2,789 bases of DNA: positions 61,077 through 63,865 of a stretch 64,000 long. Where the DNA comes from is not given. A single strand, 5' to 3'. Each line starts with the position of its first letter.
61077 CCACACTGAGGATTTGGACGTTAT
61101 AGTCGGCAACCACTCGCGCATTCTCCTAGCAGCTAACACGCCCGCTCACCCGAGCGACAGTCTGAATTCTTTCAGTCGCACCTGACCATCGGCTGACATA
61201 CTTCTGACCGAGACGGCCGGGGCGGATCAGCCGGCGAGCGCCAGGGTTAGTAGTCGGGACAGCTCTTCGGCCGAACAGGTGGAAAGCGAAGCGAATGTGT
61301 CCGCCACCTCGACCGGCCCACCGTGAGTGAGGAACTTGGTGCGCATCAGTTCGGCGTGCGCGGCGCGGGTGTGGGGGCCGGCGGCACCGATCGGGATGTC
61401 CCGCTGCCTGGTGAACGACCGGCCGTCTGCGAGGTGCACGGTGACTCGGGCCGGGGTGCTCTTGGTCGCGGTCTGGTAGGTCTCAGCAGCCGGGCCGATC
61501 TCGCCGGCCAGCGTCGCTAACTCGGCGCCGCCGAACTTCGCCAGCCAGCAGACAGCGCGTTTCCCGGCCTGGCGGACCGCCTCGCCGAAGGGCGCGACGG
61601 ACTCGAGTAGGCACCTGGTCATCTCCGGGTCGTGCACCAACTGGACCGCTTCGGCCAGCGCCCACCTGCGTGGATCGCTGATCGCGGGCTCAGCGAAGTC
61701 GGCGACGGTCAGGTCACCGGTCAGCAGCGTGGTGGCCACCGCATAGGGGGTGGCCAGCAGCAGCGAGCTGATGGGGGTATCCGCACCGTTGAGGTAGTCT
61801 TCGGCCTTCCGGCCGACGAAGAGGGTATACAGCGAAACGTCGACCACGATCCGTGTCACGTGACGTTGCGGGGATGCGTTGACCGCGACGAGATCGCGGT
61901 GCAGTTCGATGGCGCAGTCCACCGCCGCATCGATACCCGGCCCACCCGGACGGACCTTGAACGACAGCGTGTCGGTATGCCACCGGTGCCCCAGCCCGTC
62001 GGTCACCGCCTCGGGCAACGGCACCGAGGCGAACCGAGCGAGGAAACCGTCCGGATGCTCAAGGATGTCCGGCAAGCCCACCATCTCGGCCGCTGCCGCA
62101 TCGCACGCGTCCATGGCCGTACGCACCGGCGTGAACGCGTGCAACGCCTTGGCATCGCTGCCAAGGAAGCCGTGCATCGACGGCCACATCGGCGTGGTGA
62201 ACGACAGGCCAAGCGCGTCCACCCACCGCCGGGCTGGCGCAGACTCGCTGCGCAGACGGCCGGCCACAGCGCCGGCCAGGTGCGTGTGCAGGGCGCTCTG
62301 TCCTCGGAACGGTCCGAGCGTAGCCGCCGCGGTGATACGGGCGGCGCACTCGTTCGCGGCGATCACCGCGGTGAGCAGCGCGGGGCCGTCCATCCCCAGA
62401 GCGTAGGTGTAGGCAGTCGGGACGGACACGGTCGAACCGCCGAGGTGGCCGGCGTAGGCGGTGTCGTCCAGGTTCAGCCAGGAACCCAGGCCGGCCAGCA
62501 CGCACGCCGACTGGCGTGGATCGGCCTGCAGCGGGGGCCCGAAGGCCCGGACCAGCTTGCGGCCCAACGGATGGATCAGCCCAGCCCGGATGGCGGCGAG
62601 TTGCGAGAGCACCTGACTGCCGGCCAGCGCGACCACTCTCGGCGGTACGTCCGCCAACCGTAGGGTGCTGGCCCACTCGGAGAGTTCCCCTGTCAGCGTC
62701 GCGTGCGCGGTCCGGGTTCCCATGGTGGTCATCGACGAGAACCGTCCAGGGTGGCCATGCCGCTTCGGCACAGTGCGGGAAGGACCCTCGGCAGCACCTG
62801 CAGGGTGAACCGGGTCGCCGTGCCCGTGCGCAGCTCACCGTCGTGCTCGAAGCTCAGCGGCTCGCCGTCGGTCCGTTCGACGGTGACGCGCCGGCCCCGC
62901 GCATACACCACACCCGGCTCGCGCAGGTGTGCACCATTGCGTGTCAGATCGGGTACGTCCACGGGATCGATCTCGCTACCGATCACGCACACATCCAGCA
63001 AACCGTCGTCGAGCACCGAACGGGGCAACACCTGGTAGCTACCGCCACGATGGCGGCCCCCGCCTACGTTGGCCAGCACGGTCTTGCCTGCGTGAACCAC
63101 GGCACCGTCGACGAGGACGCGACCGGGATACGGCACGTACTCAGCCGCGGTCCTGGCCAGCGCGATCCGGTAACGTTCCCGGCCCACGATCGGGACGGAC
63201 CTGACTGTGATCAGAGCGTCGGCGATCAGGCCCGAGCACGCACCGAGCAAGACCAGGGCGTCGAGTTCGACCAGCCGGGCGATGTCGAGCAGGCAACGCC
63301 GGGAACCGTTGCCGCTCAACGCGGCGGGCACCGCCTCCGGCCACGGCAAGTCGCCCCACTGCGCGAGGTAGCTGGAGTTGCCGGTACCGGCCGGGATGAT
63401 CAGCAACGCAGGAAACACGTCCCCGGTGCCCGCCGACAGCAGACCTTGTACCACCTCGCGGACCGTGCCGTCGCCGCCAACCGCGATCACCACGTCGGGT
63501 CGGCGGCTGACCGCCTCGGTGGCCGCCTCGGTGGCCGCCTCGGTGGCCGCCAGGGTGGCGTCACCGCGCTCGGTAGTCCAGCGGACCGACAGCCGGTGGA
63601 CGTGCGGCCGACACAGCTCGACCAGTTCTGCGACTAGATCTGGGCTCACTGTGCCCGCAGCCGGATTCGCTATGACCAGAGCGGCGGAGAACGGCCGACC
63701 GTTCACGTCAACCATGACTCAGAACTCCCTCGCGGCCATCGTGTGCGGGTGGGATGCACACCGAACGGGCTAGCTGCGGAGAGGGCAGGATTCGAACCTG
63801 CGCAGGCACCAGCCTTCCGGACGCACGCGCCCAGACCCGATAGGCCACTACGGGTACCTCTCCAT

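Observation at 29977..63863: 34-kb island: a valanimycin-type N-N/azoxy toolkit grafted onto dedicated fatty-acid and polyketide machinery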

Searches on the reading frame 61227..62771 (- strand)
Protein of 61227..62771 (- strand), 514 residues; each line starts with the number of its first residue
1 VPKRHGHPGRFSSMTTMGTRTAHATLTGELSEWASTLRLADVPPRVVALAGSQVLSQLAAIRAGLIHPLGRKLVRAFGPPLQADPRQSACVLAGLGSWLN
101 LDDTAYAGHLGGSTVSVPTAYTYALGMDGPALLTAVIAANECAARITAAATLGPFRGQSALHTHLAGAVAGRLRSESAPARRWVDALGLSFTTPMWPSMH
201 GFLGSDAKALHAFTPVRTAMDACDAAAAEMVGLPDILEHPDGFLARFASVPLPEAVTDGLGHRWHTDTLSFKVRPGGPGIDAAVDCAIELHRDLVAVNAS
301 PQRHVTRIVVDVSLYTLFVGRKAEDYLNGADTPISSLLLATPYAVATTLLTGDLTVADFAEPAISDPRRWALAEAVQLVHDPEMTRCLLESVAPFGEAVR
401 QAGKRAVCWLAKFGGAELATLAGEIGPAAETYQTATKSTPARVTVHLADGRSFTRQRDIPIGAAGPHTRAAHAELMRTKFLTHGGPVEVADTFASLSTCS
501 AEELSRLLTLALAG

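Call 8: search_protein_families(library=pfam, proteins=[window:61227-62771:-], max_evalue=0.01)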
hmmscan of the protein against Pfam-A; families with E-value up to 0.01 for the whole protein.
window:61227-62771:- (514 aa): 2 families
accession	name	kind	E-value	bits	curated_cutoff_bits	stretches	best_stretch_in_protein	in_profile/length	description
PF19305.4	MmgE_PrpD_C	-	2.2e-15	57.3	32.1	1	281-387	8-105/173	MmgE/PrpD C-terminal domain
PF03972.19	MmgE_PrpD_N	-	2.1e-12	47.3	32.1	1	29-248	2-236/244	MmgE/PrpD N-terminal domain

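Call 28: search_protein_families(library=ncbifam, proteins=[window:61227-62732:-], max_evalue=0.001)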
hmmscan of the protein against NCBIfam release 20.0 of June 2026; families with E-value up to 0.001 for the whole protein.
window:61227-62732:- (501 aa): 2 families
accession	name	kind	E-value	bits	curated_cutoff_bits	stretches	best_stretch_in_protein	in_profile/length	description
TIGR02330.1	prpD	equivalog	2.5e-05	23.2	458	0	268-377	282-382/468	2-methylcitrate dehydratase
NF006943.0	PRK09425.1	equivalog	5.5e-05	22.1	575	1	268-374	294-391/480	bifunctional 2-methylcitrate dehydratase/aconitate hydratase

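Call 34: search_solved_structures(query=window:61227-62732:-, max_evalue=0.001)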
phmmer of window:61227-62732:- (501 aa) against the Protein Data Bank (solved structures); distinct sequences matched with E-value up to 0.001: 2.
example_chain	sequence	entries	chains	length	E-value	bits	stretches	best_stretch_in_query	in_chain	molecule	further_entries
7br9_A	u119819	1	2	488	0.00019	23.7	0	86-370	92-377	Cis-aconitate decarboxylase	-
6r6t_A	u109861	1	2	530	0.00028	23.1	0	86-370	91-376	Cis-aconitate decarboxylase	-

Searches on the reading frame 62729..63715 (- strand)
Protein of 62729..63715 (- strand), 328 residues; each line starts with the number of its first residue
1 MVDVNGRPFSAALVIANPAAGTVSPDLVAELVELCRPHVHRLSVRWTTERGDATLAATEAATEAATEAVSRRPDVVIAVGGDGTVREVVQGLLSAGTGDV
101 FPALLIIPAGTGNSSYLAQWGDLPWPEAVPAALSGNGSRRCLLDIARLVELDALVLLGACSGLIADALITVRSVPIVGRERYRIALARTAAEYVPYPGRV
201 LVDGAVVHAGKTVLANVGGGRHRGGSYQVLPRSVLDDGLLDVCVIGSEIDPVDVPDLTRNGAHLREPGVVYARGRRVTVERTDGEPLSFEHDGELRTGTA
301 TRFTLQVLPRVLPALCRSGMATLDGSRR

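Call 8: search_protein_families(library=pfam, proteins=[window:62729-63715:-], max_evalue=0.01)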
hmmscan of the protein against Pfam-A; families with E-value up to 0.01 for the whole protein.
window:62729-63715:- (328 aa): 4 families
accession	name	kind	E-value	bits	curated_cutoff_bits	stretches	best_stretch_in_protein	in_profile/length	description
PF00781.29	DAGK_cat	-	1.1e-18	67.5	23.6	1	12-121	2-102/125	Diacylglycerol kinase catalytic domain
PF19279.4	YegS_C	-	5.8e-17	62.3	27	1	177-313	22-155/158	YegS C-terminal NAD kinase beta sandwich-like domain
PF01513.26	NAD_kinase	-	0.0013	19.5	25.5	1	61-91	61-91/130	ATP-NAD kinase N-terminal domain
PF18171.6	LSDAT_prok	-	0.005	16.6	25.4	0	29-93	85-145/195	SLOG in TRPM, prokaryote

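Call 28: search_protein_families(library=ncbifam, proteins=[window:62729-63715:-], max_evalue=0.001)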
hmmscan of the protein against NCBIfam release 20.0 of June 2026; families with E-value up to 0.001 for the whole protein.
window:62729-63715:- (328 aa): 10 families
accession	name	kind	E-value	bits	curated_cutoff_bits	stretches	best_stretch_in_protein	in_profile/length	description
NF009602.0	PRK13054.1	equivalog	5.8e-24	84.7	284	1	28-312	20-288/301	lipid kinase YegS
TIGR00147.1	TIGR00147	subfamily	9.1e-22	77.4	118.65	2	11-113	3-95/296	YegS/Rv2252/BmrU family lipid kinase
NF009603.0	PRK13055.1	subfamily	4.7e-20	71.8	342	1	12-309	5-292/335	diacylglycerol kinase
TIGR03702.1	lip_kinase_YegS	equivalog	7.8e-20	71.1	387.45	2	28-114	16-93/295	lipid kinase YegS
NF009874.0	PRK13337.1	equivalog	1.1e-18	67.2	385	1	57-301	43-280/305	diacylglycerol kinase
NF009604.0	PRK13057.1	equivalog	2.4e-17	62.8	274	1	59-310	48-288/302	lipid kinase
NF008882.0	PRK11914.1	equivalog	1.2e-15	57.5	302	1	58-281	50-272/306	diacylglycerol kinase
NF002033.0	PRK00861.1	subfamily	9.1e-11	40.9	293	1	11-118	13-107/328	putative lipid kinase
NF009025.0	PRK12361.1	equivalog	1.1e-09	37.1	505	1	11-114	243-333/546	hypothetical protein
NF009605.0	PRK13059.1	equivalog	2.9e-05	23.2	313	0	59-113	43-94/295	putative lipid kinase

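Call 38: find_encoding_contigs(protein=window:62729-63715:-, flank=10000, max_places=4)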
Protein window:62729-63715:- (328 aa): no gene with exactly this product is on record in the collection.
